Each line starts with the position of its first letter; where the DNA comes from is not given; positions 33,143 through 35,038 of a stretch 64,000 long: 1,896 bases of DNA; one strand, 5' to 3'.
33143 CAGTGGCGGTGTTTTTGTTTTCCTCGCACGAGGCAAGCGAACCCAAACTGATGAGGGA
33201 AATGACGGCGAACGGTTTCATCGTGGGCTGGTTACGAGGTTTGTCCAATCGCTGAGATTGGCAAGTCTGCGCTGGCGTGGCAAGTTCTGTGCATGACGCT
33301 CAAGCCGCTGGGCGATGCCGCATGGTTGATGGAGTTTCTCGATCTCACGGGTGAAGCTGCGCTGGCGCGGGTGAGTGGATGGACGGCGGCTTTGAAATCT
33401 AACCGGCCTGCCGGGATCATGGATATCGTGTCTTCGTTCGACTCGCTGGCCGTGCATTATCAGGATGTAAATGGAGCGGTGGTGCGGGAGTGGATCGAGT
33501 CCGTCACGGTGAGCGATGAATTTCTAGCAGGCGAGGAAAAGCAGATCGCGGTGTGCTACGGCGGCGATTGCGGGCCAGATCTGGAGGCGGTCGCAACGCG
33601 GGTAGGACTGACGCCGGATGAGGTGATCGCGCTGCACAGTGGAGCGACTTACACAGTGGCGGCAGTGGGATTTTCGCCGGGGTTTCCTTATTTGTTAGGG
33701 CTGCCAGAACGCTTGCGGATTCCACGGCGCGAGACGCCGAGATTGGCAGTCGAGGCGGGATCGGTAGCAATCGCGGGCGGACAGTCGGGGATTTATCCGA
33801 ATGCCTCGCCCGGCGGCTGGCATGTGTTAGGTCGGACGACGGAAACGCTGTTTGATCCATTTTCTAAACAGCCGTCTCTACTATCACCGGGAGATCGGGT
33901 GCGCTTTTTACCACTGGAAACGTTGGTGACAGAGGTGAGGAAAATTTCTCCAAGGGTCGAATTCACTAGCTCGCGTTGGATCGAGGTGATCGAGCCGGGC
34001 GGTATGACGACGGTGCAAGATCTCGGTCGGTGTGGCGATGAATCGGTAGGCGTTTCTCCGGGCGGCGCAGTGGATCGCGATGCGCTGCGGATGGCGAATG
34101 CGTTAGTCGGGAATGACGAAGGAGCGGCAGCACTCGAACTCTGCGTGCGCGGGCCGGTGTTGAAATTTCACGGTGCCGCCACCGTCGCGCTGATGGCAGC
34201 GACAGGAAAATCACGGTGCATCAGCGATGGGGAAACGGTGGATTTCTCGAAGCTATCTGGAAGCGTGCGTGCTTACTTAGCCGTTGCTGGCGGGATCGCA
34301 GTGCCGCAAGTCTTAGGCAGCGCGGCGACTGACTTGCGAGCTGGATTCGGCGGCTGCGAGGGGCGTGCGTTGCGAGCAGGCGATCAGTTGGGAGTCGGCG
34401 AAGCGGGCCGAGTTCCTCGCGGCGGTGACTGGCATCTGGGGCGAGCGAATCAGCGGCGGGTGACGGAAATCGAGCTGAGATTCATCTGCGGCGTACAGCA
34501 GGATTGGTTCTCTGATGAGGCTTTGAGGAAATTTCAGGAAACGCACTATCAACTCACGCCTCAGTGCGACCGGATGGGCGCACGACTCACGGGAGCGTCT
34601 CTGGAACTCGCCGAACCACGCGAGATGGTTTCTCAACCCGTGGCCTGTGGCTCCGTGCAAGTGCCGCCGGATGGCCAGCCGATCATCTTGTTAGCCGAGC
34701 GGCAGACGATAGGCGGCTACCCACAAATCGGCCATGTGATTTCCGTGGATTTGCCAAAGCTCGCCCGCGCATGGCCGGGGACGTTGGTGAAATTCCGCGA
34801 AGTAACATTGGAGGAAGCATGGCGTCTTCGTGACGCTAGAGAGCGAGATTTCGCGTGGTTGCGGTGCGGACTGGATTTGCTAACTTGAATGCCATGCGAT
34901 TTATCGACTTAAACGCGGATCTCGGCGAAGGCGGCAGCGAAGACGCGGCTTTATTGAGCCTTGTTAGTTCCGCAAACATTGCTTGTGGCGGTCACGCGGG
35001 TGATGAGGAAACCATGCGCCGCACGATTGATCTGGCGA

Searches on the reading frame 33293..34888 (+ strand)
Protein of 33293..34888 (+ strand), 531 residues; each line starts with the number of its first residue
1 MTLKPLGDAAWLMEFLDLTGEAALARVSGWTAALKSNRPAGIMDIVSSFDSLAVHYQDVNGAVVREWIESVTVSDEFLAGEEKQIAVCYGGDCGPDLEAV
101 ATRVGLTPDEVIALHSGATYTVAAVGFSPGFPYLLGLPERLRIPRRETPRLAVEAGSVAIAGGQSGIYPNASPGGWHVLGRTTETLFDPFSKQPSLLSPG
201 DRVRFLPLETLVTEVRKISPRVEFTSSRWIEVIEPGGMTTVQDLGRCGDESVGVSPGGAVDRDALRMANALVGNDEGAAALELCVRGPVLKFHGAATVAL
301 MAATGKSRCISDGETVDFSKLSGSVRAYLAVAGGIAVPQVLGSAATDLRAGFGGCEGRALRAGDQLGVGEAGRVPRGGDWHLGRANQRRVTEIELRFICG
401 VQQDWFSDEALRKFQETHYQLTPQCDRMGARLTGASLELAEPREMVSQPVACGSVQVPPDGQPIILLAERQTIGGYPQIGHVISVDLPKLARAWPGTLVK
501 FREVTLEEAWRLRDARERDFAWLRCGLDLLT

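Call 21: search_protein_families(library=pfam, proteins=[window:33293-34888:+], max_evalue=0.0001)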
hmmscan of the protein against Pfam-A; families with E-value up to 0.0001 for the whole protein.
window:33293-34888:+ (531 aa): 2 families
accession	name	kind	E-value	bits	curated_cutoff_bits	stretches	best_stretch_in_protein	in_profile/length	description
PF02626.20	CT_A_B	-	3.6e-79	266.5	25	1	252-502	1-260/261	Carboxyltransferase domain, subdomain A and B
PF02682.21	CT_C_D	-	2.2e-62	210.7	22.1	1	1-197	1-202/202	Carboxyltransferase domain, subdomain C and D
